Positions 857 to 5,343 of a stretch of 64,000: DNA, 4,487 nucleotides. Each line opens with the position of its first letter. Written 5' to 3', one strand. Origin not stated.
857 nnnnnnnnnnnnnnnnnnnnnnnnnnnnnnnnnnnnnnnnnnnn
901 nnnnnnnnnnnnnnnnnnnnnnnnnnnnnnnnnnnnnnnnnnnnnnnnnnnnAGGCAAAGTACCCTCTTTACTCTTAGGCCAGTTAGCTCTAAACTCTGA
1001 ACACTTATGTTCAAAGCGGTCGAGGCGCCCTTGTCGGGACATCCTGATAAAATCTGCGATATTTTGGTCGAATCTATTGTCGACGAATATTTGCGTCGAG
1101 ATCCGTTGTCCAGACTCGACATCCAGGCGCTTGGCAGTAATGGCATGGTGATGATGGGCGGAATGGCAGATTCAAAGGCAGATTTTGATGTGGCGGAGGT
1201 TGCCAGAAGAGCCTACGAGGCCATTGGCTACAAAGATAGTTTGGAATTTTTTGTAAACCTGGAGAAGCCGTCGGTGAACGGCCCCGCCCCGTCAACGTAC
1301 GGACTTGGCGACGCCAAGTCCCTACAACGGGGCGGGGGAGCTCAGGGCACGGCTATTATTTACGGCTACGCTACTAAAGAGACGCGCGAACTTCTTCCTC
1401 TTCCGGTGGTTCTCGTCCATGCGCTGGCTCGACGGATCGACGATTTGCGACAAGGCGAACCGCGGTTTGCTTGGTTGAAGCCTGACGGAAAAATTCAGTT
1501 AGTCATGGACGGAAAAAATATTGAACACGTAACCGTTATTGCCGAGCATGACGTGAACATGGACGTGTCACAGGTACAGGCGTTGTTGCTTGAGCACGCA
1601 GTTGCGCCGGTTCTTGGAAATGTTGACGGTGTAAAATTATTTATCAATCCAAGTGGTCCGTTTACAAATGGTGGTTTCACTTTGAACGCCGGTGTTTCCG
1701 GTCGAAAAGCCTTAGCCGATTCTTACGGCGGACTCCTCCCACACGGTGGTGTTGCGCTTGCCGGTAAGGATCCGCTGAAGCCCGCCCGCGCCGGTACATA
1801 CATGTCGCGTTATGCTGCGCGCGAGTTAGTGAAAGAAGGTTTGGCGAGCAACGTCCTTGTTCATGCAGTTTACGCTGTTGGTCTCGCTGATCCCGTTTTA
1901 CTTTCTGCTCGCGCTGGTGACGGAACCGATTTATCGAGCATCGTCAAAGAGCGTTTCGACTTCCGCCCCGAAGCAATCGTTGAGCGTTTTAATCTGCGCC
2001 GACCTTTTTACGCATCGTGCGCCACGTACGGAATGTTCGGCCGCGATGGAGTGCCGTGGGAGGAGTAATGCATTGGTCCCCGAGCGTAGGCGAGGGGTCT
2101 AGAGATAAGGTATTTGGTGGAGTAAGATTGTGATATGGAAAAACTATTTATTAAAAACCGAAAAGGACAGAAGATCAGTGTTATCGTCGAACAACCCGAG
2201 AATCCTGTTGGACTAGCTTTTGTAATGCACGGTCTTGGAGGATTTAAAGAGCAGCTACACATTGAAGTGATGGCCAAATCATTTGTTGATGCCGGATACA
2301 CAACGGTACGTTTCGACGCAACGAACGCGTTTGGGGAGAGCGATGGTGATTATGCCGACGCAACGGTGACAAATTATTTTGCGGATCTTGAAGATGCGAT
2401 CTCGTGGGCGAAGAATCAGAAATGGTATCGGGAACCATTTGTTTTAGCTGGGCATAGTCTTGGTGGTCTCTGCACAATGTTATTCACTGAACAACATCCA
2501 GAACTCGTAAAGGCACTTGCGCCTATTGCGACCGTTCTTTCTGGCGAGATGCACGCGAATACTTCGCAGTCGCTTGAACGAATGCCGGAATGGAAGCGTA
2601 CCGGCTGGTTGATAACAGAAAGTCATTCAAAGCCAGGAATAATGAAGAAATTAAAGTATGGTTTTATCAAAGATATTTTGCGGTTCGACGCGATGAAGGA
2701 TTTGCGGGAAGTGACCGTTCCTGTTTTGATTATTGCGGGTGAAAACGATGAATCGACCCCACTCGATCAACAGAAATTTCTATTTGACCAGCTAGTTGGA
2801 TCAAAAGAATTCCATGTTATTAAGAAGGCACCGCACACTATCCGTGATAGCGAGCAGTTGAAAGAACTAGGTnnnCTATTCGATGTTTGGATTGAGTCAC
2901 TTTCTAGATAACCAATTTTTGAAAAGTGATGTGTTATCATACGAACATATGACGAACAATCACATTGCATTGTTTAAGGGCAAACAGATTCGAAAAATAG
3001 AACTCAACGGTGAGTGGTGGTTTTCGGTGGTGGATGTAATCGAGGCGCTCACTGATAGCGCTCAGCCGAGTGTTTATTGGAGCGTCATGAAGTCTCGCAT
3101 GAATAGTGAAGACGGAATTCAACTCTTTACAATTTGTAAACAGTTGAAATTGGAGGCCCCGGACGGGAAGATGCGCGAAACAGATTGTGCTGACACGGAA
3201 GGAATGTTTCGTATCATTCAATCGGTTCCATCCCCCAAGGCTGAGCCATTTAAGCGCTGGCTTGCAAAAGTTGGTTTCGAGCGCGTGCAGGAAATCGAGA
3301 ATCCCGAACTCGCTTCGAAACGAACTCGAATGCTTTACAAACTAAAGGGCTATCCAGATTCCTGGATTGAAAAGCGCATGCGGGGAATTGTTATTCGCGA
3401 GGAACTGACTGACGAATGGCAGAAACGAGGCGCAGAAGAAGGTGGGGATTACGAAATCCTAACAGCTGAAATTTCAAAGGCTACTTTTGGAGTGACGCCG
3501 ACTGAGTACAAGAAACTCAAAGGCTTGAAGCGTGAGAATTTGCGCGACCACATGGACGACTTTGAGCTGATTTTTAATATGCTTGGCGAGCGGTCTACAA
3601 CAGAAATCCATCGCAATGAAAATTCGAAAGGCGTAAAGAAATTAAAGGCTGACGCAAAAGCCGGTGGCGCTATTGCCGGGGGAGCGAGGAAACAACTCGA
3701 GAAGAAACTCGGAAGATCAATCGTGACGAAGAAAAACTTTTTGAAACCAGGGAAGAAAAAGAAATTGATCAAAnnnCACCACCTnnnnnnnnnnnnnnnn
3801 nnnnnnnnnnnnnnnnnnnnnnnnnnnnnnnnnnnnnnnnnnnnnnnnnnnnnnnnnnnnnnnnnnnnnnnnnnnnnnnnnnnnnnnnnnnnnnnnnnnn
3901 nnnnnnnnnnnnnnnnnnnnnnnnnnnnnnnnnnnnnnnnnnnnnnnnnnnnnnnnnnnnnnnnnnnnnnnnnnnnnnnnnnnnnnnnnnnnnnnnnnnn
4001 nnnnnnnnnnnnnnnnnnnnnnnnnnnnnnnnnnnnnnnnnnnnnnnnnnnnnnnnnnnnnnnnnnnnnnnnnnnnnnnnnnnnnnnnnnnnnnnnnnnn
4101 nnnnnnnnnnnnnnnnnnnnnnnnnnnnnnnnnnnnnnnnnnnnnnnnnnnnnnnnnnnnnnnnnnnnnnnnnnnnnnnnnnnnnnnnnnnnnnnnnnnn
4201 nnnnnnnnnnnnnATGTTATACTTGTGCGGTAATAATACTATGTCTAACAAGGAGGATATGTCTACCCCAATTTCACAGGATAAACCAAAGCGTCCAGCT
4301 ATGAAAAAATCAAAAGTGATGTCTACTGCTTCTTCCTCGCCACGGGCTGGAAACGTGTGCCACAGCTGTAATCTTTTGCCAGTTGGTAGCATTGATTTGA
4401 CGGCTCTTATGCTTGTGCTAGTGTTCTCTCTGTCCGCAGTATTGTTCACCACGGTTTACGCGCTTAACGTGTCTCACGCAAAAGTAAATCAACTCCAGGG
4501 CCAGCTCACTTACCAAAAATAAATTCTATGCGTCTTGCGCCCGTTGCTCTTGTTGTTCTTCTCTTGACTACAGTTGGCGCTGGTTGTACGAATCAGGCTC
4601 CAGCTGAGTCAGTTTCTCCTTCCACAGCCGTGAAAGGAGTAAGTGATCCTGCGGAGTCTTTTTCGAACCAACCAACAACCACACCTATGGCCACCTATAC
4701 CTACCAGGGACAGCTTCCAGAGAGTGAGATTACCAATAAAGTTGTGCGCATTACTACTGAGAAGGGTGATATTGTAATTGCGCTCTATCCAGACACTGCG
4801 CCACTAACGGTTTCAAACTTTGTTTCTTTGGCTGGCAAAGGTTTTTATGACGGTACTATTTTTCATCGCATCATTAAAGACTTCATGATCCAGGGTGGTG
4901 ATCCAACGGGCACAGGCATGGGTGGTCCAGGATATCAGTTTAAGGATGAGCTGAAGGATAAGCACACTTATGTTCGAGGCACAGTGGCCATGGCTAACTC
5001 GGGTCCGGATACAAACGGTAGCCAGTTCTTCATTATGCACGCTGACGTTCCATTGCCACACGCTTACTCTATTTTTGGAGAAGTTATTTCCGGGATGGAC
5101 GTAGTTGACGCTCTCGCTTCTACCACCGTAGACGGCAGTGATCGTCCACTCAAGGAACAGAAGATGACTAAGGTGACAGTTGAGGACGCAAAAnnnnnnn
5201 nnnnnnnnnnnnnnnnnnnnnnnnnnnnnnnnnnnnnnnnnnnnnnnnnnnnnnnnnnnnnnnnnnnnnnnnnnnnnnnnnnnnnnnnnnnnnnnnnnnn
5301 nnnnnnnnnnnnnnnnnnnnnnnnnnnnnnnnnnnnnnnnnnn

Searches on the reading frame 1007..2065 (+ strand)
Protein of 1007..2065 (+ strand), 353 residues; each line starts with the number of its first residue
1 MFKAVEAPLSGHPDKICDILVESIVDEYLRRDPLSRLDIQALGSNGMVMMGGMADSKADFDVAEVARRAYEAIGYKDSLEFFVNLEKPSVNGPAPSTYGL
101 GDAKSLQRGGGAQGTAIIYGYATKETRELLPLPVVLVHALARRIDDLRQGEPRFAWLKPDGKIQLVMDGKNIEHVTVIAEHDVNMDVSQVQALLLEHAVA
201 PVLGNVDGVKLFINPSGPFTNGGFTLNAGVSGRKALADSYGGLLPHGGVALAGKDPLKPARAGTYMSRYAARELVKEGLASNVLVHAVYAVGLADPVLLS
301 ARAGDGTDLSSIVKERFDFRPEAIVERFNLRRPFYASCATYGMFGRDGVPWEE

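Call 18: search_protein_families(library=pfam, proteins=[window:1007-2065:+], max_evalue=0.00001)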
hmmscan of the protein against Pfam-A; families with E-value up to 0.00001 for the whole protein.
window:1007-2065:+ (353 aa): 3 families
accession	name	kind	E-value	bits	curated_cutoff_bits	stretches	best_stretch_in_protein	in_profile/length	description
PF02773.21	S-AdoMet_synt_C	-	3.1e-36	124.8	25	1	222-352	2-137/138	S-adenosylmethionine synthetase, C-terminal domain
PF02772.21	S-AdoMet_synt_M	-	9.9e-21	74.5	29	1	111-219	3-120/120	S-adenosylmethionine synthetase, central domain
PF00438.25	S-AdoMet_synt_N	-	2.4e-16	60.5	33.1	1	6-80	7-82/99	S-adenosylmethionine synthetase, N-terminal domain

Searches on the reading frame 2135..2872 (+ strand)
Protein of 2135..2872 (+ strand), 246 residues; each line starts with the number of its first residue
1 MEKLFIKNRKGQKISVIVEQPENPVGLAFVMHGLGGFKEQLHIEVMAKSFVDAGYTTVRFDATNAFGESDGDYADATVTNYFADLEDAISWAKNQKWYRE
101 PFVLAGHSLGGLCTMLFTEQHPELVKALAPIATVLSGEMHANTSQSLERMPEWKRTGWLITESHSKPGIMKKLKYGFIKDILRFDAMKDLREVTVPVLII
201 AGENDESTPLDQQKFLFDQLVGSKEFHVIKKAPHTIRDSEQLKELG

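Call 18: search_protein_families(library=pfam, proteins=[window:2135-2872:+], max_evalue=0.00001)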
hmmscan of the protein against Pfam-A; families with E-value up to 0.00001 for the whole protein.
window:2135-2872:+ (246 aa): 7 families
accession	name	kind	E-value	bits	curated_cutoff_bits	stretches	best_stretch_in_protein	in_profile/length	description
PF12146.15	Hydrolase_4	-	1.8e-18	67.2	27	1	24-236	3-234/239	Serine aminopeptidase, S33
PF00561.26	Abhydrolase_1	-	2.3e-13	50.8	25.8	1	31-140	6-110/245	alpha/beta hydrolase fold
PF02129.25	Peptidase_S15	-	3.8e-12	46.9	23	1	46-147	43-142/262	X-Pro dipeptidyl-peptidase (S15 family)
PF00326.27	Peptidase_S9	-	2.4e-09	37.5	22.6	1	79-237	42-190/213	Prolyl oligopeptidase family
PF12697.13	Abhydrolase_6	-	2.9e-08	35.1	26.3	1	31-235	4-205/217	Alpha/beta hydrolase family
PF10142.15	PhoPQ_related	-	3.1e-07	29.9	20.3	1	96-241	168-308/367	PhoPQ-activated pathogenicity-related protein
PF20408.4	Abhydrolase_11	-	6.6e-06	26.4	27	0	30-121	7-97/193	Alpha/beta hydrolase domain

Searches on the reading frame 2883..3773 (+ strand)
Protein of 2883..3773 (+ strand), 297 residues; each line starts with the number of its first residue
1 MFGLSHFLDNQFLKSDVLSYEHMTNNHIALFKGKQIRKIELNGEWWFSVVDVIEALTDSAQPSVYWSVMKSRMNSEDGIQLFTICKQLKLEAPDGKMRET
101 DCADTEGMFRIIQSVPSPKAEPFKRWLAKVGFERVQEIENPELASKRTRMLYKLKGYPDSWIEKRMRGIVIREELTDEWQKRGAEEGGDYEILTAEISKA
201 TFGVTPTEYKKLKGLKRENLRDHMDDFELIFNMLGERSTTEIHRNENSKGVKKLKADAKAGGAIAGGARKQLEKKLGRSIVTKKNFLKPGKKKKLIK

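Call 18: search_protein_families(library=pfam, proteins=[window:2883-3773:+], max_evalue=0.00001)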
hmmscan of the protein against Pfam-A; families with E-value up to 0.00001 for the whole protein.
window:2883-3773:+ (297 aa): 1 family
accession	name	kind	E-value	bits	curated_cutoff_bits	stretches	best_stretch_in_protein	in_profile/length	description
PF02498.22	Bro-N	-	2.4e-13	51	25.6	1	35-129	1-92/96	BRO family, N-terminal domain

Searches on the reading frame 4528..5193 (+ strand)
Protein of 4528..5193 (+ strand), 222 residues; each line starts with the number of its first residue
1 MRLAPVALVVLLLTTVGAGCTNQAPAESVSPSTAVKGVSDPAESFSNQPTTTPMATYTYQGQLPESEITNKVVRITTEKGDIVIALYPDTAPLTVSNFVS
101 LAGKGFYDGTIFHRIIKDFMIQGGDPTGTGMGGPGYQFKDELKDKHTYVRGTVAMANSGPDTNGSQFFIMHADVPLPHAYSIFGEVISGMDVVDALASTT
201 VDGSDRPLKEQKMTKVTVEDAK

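Call 18: search_protein_families(library=pfam, proteins=[window:4528-5193:+], max_evalue=0.00001)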
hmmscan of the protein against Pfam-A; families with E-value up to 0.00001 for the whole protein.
window:4528-5193:+ (222 aa): 1 family
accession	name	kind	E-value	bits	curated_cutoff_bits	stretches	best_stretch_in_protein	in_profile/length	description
PF00160.26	Pro_isomerase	-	3.8e-48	164.2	21.7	1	73-218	2-159/159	Cyclophilin type peptidyl-prolyl cis-trans isomerase/CLD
